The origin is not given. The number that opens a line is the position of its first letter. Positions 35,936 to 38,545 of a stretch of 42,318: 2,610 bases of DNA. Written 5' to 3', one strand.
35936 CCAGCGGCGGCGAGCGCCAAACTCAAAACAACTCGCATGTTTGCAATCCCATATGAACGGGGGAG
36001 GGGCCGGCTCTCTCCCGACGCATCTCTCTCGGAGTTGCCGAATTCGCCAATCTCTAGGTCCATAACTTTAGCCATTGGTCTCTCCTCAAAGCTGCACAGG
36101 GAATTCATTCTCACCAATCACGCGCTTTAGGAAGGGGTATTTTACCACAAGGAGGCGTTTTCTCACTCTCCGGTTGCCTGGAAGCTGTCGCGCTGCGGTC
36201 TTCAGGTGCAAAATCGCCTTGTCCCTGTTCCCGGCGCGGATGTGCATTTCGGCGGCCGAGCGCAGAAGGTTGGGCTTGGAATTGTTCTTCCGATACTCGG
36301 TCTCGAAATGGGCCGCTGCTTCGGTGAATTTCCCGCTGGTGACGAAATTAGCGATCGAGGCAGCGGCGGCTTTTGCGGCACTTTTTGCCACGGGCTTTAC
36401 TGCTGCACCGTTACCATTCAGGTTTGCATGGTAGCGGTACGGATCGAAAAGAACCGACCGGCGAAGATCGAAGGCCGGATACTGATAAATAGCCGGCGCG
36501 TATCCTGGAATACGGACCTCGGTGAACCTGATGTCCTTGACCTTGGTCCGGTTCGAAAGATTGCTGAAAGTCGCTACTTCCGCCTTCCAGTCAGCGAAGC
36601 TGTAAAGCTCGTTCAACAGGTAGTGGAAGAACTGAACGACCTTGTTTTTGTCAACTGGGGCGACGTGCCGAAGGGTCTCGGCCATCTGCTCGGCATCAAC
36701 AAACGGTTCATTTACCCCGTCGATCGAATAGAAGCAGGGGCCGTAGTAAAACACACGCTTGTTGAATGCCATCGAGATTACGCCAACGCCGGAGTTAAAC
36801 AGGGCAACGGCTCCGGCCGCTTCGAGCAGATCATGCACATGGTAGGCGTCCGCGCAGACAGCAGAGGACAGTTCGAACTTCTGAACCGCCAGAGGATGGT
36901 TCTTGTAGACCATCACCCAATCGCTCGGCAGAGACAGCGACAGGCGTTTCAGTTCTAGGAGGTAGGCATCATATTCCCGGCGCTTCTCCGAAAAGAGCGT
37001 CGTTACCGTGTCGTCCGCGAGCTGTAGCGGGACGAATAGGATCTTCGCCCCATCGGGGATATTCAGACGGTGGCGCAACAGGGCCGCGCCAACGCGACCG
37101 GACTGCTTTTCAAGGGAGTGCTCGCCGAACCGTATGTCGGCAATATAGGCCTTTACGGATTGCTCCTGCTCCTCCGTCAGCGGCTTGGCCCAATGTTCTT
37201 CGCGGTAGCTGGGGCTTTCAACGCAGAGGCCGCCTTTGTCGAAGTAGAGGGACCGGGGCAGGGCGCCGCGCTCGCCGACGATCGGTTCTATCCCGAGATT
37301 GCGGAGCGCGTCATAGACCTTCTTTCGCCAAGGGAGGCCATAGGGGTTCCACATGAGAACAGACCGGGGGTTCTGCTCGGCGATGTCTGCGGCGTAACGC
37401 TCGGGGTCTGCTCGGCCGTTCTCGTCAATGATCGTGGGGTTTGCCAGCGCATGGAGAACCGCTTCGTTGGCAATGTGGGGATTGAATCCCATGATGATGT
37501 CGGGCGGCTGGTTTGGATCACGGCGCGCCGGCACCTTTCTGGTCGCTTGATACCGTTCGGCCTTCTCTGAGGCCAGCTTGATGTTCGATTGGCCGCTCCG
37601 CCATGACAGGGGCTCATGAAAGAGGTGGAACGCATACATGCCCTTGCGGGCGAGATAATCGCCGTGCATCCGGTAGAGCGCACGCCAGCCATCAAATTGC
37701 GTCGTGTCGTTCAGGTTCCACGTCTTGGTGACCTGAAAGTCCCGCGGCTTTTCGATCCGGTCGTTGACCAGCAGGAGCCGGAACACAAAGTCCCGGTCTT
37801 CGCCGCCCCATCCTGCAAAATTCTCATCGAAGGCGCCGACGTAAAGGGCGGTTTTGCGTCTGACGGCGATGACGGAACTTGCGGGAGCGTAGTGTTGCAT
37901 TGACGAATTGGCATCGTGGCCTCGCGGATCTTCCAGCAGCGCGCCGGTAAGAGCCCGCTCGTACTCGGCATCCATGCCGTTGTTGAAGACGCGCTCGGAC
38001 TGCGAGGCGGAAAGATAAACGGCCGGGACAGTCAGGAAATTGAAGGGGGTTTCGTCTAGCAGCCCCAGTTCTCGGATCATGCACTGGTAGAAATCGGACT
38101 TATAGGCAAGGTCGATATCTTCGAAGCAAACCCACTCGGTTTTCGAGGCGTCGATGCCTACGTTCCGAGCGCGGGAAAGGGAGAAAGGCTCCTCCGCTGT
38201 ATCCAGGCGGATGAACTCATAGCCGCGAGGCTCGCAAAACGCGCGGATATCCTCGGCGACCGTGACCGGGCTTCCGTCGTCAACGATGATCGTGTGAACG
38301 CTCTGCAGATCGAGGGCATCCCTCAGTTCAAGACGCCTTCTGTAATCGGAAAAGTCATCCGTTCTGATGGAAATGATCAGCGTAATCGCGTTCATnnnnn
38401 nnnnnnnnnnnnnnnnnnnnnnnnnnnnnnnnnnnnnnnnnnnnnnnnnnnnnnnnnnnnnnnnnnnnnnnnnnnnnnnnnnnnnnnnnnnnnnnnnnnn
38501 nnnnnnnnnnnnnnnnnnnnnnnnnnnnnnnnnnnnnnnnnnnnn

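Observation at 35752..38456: Phage-borne GT2 + KpsC/KpsS-like + TPR glycosyltransferase fusion with a 2-TM partner, antisense to the late genes and abutting the tailspike: candidate capsule/LPS conversion module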

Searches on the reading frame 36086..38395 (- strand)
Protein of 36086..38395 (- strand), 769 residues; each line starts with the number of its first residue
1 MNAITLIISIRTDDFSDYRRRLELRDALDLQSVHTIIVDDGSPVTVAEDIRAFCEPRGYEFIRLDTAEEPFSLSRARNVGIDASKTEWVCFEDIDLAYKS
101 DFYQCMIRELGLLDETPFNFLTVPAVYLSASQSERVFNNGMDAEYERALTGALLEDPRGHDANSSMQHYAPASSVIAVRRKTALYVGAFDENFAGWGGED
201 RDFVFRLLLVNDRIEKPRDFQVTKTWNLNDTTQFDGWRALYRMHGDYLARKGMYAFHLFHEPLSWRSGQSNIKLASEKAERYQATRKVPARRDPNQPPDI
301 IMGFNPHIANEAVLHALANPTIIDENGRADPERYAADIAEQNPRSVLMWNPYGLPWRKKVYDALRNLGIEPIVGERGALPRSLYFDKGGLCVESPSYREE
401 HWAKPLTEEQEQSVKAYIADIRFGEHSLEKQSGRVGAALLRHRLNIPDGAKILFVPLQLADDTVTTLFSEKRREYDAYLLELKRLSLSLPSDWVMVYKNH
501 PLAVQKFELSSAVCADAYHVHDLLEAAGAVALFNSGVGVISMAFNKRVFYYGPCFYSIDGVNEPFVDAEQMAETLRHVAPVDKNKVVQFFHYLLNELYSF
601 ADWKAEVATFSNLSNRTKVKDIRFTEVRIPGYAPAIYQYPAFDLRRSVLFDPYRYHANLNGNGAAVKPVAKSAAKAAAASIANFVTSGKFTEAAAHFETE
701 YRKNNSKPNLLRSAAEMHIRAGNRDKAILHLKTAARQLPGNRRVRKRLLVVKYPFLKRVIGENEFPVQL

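Call 3: search_protein_families(library=pfam, proteins=[window:36086-38395:-], max_evalue=0.1)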
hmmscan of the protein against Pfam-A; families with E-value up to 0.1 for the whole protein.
window:36086-38395:- (769 aa): 8 families
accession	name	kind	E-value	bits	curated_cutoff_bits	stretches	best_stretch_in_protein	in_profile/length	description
PF10111.15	Glyco_tranf_2_2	-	1.4e-24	87.5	27.3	1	31-261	28-252/276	Glycosyltransferase like family 2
PF00535.33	Glycos_transf_2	-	5.3e-08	33.4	23.3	1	31-110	26-103/168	Glycosyl transferase family 2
PF05159.20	Capsule_synth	-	4e-06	27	20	1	442-563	137-273/310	Capsule polysaccharide biosynthesis protein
PF02709.20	Glyco_transf_7C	-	5.2e-06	26.5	23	1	174-218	22-66/78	N-terminal domain of galactosyltransferase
PF13428.12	TPR_14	-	0.00052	20.9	23.5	1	708-749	1-42/44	Tetratricopeptide repeat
PF14559.12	TPR_19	-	0.00066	20.4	25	1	687-745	4-62/68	Tetratricopeptide repeat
PF13432.12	TPR_16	-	0.0018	19.1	32.7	1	685-741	8-64/65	Tetratricopeptide repeat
PF07719.23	TPR_2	-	0.05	14.2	27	0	711-741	4-34/34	Tetratricopeptide repeat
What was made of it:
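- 36086..38395 (-): 769-aa bifunctional glycosyltransferase gene: predicted K-antigen (hexose-Kdo) capsule polymerase. Pfam GT2 + Capsule_synth (call 3).
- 37526..38395 (-): Module 1 (residues ~1-290): GT-A fold, family-2-type hexosyltransferase with invariant D93/D95 (DxD) and E199/D200. Glyco_tranf_2_2 1.4e-24 (call 3).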

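Call 4: search_protein_families(library=ncbifam, proteins=[window:36086-38395:-], max_evalue=0.1)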
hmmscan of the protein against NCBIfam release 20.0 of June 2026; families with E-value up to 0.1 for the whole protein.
window:36086-38395:- (769 aa): 6 families
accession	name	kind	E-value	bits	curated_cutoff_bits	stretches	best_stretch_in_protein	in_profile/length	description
TIGR03965.1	mycofact_glyco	equivalog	1.4e-11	44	280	1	16-208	87-264/467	mycofactocin biosynthesis glycosyltransferase MftF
NF007482.0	PRK10073.1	equivalog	1.6e-05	24.1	423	1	26-107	29-107/334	glycosyltransferase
NF041875.1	EPS_EpsD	equivalog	2.7e-05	23.7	370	1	30-209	28-191/325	exopolysaccharide biosynthesis glycosyltransferase EpsD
NF050819.1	PolSacchBiosHfsG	equivalog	0.00084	18.6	500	1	7-207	17-201/302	polysaccharide biosynthesis protein HfsG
TIGR02917.1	PEP_TPR_lipo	equivalog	0.027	12.3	312.2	1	685-748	340-403/899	XrtA/PEP-CTERM system TPR-repeat protein PrsT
NF011721.1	PRK15174.1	equivalog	0.048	11.8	1200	0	691-745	267-321/656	Vi polysaccharide transport protein VexE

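Call 5: search_protein_families(library=phrogs, proteins=[window:36086-38395:-], max_evalue=0.01)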
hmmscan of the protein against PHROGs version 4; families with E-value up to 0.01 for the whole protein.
window:36086-38395:- (769 aa): 1 family
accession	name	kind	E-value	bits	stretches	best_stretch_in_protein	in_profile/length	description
phrog_1721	-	moron, auxiliary metabolic gene and host takeover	0.00063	20.5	1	66-201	45-165/232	galactosyl transferase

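Call 9: find_homologous_proteins(query=window:36086-38395:-, max_evalue=0.001)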
Query window:36086-38395:- (769 aa): 85 proteins with E <= 0.001 among 8000 candidates.
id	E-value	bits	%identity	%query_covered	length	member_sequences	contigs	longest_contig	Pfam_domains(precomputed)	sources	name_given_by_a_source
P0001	0.0e+0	1568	87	100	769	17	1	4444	PF10111.15,PF00535.33,PF02709.21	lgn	-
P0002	0.0e+0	1546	93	93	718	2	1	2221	PF10111.15,PF05159.21,PF02709.21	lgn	-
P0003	0.0e+0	1523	85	100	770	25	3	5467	PF10111.15,PF00535.33,PF02709.21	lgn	-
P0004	0.0e+0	1501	83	100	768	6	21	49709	PF14559.13,PF10111.15,PF05159.21,PF13432.13,PF13428.13,PF00535.33,PF02709.21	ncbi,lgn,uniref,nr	ncbi:glycosyltransferase [Sinorhizobium medicae]|uniref:glycosyltransferase n=1 Tax=Sinorhizobium me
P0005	0.0e+0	1323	74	100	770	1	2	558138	PF14559.13,PF10111.15,PF05159.21,PF13428.13,PF00535.33,PF02709.21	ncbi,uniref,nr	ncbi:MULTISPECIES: glycosyltransferase [unclassified Sinorhizobium]|uniref:glycosyltransferase n=1 T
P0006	0.0e+0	1197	68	100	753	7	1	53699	PF10111.15,PF00535.33,PF02709.21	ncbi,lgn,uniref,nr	ncbi:glycosyltransferase [Sinorhizobium medicae]|uniref:glycosyltransferase n=1 Tax=Sinorhizobium me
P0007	0.0e+0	1167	65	100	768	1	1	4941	PF10111.15,PF00535.33,PF02709.21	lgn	-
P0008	4.0e-255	867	55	89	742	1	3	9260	PF10111.15,PF05159.21,PF00535.33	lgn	-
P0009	1.5e-253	862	50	97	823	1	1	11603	PF10111.15,PF00535.33,PF02709.21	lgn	-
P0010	1.8e-242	825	50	97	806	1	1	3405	PF14559.13,PF10111.15,PF05159.21,PF00535.33,PF02709.21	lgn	-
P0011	6.9e-239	813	52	89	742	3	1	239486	PF10111.15,PF05159.21,PF00535.33,PF02709.21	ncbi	ncbi:MAG: glycosyltransferase [Phyllobacterium sp.]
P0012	3.9e-237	808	49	99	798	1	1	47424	PF10111.15,PF05159.21,PF00535.33,PF02709.21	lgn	-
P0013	5.8e-236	804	48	99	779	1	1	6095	PF10111.15,PF05159.21,PF00535.33,PF02709.21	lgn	-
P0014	2.6e-235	802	48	99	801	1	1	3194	PF10111.15,PF05159.21,PF00535.33,PF02709.21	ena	-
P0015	1.1e-229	783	52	85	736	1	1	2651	PF10111.15,PF00535.33,PF02709.21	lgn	-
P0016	1.5e-223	763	50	87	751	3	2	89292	PF10111.15,PF05159.21,PF00535.33,PF02709.21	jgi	jgi:predicted glycosyltransferase involved in capsule biosynthesis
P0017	4.5e-223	761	49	87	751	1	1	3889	PF10111.15,PF05159.21,PF00535.33,PF02709.21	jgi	jgi:predicted glycosyltransferase involved in capsule biosynthesis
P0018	7.0e-221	754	50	85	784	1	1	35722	PF10111.15,PF05159.21,PF00535.33,PF02709.21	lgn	-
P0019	3.3e-220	752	45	99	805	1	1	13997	PF10111.15,PF05159.21,PF00535.33,PF02709.21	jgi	-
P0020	1.7e-219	749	46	97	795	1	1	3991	PF10111.15,PF05159.21,PF00535.33,PF02709.21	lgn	-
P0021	4.4e-219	748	45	97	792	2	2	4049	PF14559.13,PF10111.15,PF05159.21,PF00535.33,PF07719.24,PF02709.21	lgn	-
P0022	5.9e-218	744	45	97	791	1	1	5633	PF14559.13,PF10111.15,PF05159.21,PF00535.33,PF07719.24,PF02709.21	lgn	-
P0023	1.6e-217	743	48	88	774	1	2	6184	PF10111.15,PF05159.21,PF00535.33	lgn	-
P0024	8.6e-213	727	50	85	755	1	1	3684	PF10111.15,PF05159.21,PF02709.21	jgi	jgi:predicted glycosyltransferase involved in capsule biosynthesis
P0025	1.1e-211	723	49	87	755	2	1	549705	PF10111.15,PF05159.21,PF00535.33,PF02709.21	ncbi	-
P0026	3.5e-209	715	46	92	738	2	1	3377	PF10111.15,PF05159.21,PF00535.33,PF02709.21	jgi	-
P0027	1.5e-204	700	48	85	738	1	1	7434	PF10111.15,PF05159.21,PF00535.33,PF02709.21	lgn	-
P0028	6.6e-201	688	48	85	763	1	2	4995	PF10111.15,PF05159.21,PF00535.33,PF02709.21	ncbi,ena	-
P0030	8.2e-198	678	44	89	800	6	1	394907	PF10111.15,PF05159.21,PF00535.33,PF02709.21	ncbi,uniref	ncbi:glycosyltransferase [Agrobacterium tumefaciens]|uniref:glycosyltransferase n=1 Tax=Agrobacteriu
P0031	2.3e-196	673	44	93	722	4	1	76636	PF10111.15,PF05159.21,PF00535.33,PF02709.21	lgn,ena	-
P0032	2.9e-195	669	47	85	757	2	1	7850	PF10111.15,PF05159.21,PF00535.33,PF02709.21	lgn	-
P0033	9.6e-194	664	45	88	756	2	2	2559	PF10111.15,PF05159.21,PF00535.33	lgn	-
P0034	7.7e-183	628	43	90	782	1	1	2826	PF10111.15,PF05159.21,PF00535.33,PF02709.21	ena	-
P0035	5.5e-181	622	44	92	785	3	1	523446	PF10111.15,PF05159.21,PF00535.33,PF02709.21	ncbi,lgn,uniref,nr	ncbi:glycosyltransferase [Brachymonas chironomi]|uniref:capsular polysaccharide export protein, LipB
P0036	6.6e-181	622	43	92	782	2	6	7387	PF10111.15,PF05159.21,PF00535.33,PF02709.21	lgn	-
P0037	9.1e-180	618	43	85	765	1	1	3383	PF10111.15,PF05159.21,PF00535.33,PF02709.21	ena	-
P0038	2.9e-179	616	44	85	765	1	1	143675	PF10111.15,PF05159.21,PF00535.33,PF02709.21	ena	-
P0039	1.2e-176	608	41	89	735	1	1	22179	PF10111.15,PF05159.21,PF00535.33,PF02709.21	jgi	jgi:predicted glycosyltransferase involved in capsule biosynthesis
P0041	4.4e-176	606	43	83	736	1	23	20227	PF10111.15,PF05159.21,PF00535.33,PF02709.21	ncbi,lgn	-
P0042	9.3e-176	605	44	82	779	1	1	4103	PF10111.15,PF05159.21,PF00535.33,PF02709.21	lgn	-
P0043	7.6e-173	595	44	87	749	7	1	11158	PF10111.15,PF05159.21,PF00535.33,PF02709.21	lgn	-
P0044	6.5e-161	556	45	77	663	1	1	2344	PF10111.15,PF05159.21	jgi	jgi:hypothetical protein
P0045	4.5e-159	549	44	75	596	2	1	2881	PF14559.13,PF10111.15,PF02709.21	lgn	-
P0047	1.1e-132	462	36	87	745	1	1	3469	PF10111.15,PF05159.21,PF02709.21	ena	-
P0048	8.7e-127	443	34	99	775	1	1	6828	PF10111.15,PF05159.21,PF00535.33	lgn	-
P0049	1.8e-125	438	36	86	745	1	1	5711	PF10111.15,PF05159.21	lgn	-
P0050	2.6e-124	435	35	82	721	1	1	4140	PF10111.15,PF05159.21,PF02709.21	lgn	-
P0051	2.5e-123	431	34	92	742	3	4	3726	PF10111.15,PF05159.21,PF02709.21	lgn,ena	-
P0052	9.0e-123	429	35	85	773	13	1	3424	PF10111.15,PF05159.21,PF02709.21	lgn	-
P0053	7.6e-122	426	36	85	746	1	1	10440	PF10111.15,PF05159.21,PF02709.21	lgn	-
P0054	8.2e-122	426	34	93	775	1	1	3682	PF10111.15,PF05159.21,PF02709.21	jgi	jgi:predicted glycosyltransferase involved in capsule biosynthesis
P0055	1.1e-120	423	34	98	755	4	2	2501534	PF10111.15,PF05159.21,PF00535.33,PF02709.21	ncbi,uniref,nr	ncbi:capsular polysaccharide export protein, LipB/KpsS family [Neisseria wadsworthii]|uniref:Capsule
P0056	1.9e-120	422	34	93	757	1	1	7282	PF10111.15,PF05159.21,PF00535.33,PF02709.21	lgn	-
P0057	3.4e-120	421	36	89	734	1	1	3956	PF10111.15,PF05159.21,PF00535.33,PF02709.21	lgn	-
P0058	4.1e-120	421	33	94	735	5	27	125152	PF10111.15,PF05159.21,PF02709.21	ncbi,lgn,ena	-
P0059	8.1e-120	420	34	91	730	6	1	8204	PF10111.15,PF05159.21,PF00535.33,PF02709.21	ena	-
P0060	1.5e-118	416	34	82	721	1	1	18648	PF10111.15,PF05159.21,PF02709.21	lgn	-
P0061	1.1e-116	409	34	85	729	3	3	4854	PF10111.15,PF05159.21,PF00535.33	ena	-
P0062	2.9e-115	405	34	88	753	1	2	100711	PF10111.15,PF05159.21,PF00535.33,PF02709.21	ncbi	-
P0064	1.2e-111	393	34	85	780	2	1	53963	PF10111.15,PF05159.21,PF00535.33,PF02709.21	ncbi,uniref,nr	ncbi:putative glycosyltransferase involved in capsule biosynthesis [Mesorhizobium sp. J18]|uniref:gl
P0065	1.2e-110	389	35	76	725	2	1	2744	PF10111.15,PF05159.21,PF02709.21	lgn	-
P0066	2.2e-110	389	32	97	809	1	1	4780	PF10111.15,PF05159.21,PF00535.33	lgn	-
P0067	6.9e-110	387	35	76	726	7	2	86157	PF10111.15,PF05159.21,PF00535.33,PF02709.21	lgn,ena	-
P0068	1.3e-105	373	34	74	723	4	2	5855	PF10111.15,PF05159.21,PF00535.33,PF02709.21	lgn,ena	-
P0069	1.5e-105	373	32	90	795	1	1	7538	PF10111.15,PF05159.21,PF00535.33,PF02709.21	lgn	-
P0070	1.1e-103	366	33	87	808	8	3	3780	PF10111.15,PF05159.21,PF00535.33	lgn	-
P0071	1.6e-103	366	33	85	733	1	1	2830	PF10111.15,PF05159.21,PF00535.33,PF02709.21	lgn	-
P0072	8.7e-102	360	34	85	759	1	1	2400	PF10111.15,PF05159.21,PF02709.21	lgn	-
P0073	3.7e-99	351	32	88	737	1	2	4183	PF10111.15,PF05159.21,PF02709.21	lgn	-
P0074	8.1e-99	350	34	78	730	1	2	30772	PF10111.15,PF05159.21,PF00535.33,PF02709.21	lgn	-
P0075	6.9e-97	344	32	88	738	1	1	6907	PF10111.15,PF05159.21,PF00535.33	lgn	-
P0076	2.1e-96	342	30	99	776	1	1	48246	PF14559.13,PF10111.15,PF05159.21,PF00535.33,PF02709.21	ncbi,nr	nr:glycosyltransferase [Brevundimonas diminuta]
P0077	2.9e-96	342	29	88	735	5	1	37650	PF10111.15,PF05159.21,PF00535.33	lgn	-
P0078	1.3e-94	336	32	84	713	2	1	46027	PF10111.15,PF05159.21,PF02709.21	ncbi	-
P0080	3.0e-85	305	30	85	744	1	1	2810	PF10111.15,PF05159.21,PF00535.33,PF13896.13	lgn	-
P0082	6.0e-75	271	27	85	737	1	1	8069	PF10111.15,PF05159.21,PF02709.21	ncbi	-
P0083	3.5e-72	262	29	87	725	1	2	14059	PF10111.15,PF05159.21,PF00535.33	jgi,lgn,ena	-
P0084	2.6e-70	256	35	50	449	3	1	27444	PF05159.21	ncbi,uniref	ncbi:capsular polysaccharide export protein, LipB/KpsS family, partial [Psychrobacter celer]|uniref:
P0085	1.4e-23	102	27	34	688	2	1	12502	PF05159.21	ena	-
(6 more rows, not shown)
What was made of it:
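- On Retaining beta-Kdo transferases (Pfam Capsule_synth; CAZy GT107 KpsC/KpsS, GT99 WbbB): Most family members carry the precomputed PF05159 hit (call 9).
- On Single-chain bifunctional polymerases of ABC-transporter-dependent (group 2-like) capsules (CsaA, KrkA, K4CP type): Some family members have a precomputed PF14559 hit (call 9).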

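Call 10: search_dna_similar(query=window:36086-38395:-, collection=phages, mode=protein, max_rows=30)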
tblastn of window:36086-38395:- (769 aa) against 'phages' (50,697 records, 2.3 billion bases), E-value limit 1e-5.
No match.
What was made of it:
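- On Lysogenic (sero)conversion modules of temperate phages: No tblastn hit in 50,697 GenBank phage records (call 10).
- Tried and rejected: A tblastn search with the GT against 50,697 GenBank phage records gave no match (call 10).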

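Call 11: find_encoding_contigs(protein=P0004, flank=10000, max_places=4)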
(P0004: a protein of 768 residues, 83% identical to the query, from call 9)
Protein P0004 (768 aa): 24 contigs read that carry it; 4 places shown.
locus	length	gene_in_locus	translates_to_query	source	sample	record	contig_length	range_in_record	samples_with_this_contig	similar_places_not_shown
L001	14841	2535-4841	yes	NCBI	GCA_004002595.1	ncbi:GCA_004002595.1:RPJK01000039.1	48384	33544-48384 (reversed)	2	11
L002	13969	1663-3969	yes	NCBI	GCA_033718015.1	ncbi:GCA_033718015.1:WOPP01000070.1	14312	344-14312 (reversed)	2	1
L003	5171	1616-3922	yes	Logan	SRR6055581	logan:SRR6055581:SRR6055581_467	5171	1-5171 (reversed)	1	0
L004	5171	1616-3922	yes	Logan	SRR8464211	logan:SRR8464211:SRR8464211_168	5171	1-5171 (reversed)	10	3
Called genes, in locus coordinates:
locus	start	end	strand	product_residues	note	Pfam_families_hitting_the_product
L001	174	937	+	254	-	PF13340:DUF4096, PF01609:DDE_Tnp_1, PF13612:DDE_Tnp_1_3, PF13359:DDE_Tnp_4 (weak), PF13586:DDE_Tnp_1_2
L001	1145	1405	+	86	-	-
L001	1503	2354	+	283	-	PF13578:Methyltransf_24, PF05711:TylF (weak)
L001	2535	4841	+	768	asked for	PF00535:Glycos_transf_2, PF10111:Glyco_tranf_2_2, PF02709:Glyco_transf_7C (weak), PF05159:Capsule_synth (weak), PF13428:TPR_14 (faint), PF13432:TPR_16 (weak), PF14559:TPR_19 (weak)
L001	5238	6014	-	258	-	PF01061:ABC2_membrane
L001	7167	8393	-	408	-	PF07992:Pyr_redox_2, PF13450:NAD_binding_8 (faint), PF00070:Pyr_redox, PF14759:Reductase_C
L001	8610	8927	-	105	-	PF00355:Rieske, PF13806:Rieske_2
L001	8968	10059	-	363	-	PF00487:FA_desaturase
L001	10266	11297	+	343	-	PF00356:LacI, PF13560:HTH_31 (faint), PF13407:Peripla_BP_4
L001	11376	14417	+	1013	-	PF05170:AsmA, PF05359:DUF748 (faint), PF05170:AsmA, PF13116:YhdP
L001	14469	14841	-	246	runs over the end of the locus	PF03567:Sulfotransfer_2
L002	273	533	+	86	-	-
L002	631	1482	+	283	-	PF13578:Methyltransf_24, PF05711:TylF (weak)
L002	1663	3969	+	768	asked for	PF00535:Glycos_transf_2, PF10111:Glyco_tranf_2_2, PF02709:Glyco_transf_7C (weak), PF05159:Capsule_synth (weak), PF13428:TPR_14 (faint), PF13432:TPR_16 (weak), PF14559:TPR_19 (weak)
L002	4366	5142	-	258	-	PF01061:ABC2_membrane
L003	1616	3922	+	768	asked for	PF00535:Glycos_transf_2, PF10111:Glyco_tranf_2_2, PF02709:Glyco_transf_7C (weak), PF05159:Capsule_synth (weak), PF13428:TPR_14 (faint), PF13432:TPR_16 (weak), PF14559:TPR_19 (weak)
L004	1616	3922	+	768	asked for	PF00535:Glycos_transf_2, PF10111:Glyco_tranf_2_2, PF02709:Glyco_transf_7C (weak), PF05159:Capsule_synth (weak), PF13428:TPR_14 (faint), PF13432:TPR_16 (weak), PF14559:TPR_19 (weak)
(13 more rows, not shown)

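Call 12: find_encoding_contigs(protein=P0005, flank=10000, max_places=2)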
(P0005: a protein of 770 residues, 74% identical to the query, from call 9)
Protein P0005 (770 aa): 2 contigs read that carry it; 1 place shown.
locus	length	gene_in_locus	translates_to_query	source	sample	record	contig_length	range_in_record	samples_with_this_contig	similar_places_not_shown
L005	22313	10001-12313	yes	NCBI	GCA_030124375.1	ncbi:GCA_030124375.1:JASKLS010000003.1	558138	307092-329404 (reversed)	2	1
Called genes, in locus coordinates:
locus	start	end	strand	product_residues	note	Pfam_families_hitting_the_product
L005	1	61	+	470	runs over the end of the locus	PF02518:HATPase_c (weak)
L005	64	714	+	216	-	PF00072:Response_reg, PF08281:Sigma70_r4_2, PF00196:GerE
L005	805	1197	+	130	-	PF04828:GFA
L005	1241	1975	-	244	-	-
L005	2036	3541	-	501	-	PF00486:Trans_reg_C, PF12895:ANAPC3 (faint), PF21033:RMD1-3 (faint), PF00515:TPR_1 (faint), PF07719:TPR_2 (faint), PF13181:TPR_8 (faint), PF13414:TPR_11 (faint), PF13428:TPR_14 (faint), +3 more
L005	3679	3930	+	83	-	-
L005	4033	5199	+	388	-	PF12832:MFS_1_like, PF07690:MFS_1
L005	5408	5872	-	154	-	-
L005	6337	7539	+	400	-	PF05048:NosD, PF13229:Beta_helix (weak)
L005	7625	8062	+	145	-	-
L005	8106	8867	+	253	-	PF13489:Methyltransf_23 (weak), PF13649:Methyltransf_25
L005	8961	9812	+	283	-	PF13578:Methyltransf_24 (weak), PF05711:TylF (weak)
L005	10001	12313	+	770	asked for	PF00535:Glycos_transf_2, PF10111:Glyco_tranf_2_2, PF02709:Glyco_transf_7C (weak), PF05159:Capsule_synth (faint), PF13428:TPR_14 (faint), PF14559:TPR_19 (weak)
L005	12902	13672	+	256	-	PF01061:ABC2_membrane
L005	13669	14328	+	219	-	PF00005:ABC_tran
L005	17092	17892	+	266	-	PF05159:Capsule_synth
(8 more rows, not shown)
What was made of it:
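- S. medicae and Sinorhizobium sp. loci carry TylF-type methyltransferases, ABC-2 permease and ATPase genes, and an RkpZ-like Capsule_synth gene (calls 11, 12).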
